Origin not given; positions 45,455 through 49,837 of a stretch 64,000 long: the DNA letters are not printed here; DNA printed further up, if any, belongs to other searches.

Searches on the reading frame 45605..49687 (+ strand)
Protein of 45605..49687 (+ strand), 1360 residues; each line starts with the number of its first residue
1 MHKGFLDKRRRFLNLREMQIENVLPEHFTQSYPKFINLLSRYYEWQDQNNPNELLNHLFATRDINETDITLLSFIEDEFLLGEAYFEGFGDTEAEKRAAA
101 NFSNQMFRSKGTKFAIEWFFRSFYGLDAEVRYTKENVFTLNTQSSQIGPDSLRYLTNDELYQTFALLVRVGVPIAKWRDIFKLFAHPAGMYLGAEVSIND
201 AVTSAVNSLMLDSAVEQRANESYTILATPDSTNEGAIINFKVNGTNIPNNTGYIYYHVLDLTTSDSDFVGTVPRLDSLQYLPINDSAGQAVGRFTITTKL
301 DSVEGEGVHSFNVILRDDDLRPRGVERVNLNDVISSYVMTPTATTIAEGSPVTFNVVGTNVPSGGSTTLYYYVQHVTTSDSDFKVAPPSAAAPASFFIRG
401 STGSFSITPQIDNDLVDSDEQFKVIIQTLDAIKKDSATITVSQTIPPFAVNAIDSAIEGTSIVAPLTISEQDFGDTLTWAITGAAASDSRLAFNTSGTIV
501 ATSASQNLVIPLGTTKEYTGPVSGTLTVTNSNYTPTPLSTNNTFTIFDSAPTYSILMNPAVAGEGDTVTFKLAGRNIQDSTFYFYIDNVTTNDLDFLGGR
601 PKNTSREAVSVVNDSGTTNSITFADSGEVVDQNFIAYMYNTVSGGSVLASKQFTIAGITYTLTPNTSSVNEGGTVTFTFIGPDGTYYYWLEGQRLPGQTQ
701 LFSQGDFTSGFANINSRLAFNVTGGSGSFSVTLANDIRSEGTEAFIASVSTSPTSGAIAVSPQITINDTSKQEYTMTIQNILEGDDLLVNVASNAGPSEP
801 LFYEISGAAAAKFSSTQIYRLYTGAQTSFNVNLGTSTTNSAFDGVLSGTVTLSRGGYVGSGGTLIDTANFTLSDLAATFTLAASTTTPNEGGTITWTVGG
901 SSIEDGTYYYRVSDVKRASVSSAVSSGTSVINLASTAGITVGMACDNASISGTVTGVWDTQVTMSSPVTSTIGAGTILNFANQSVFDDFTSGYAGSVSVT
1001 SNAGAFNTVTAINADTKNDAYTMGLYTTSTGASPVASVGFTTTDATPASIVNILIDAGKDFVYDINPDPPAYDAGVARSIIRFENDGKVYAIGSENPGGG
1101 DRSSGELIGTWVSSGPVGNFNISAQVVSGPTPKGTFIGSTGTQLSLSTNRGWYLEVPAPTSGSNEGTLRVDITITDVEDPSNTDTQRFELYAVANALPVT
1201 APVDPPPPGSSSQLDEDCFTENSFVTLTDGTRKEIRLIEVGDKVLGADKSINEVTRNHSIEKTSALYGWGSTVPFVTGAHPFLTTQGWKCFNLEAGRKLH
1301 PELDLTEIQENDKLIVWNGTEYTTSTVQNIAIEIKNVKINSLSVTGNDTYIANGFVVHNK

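Call 86: search_protein_families(library=phrogs, proteins=[window:45605-49687:+], max_evalue=0.00001)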
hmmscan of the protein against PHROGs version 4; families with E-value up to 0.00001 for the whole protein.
window:45605-49687:+ (1360 aa): 2 families
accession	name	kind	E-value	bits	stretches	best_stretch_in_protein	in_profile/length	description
phrog_26741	-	unknown function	5.7e-17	62.7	1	21-138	10-123/497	-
phrog_3465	-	connector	7.3e-10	38.5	0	156-203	731-778/978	head closure Hc2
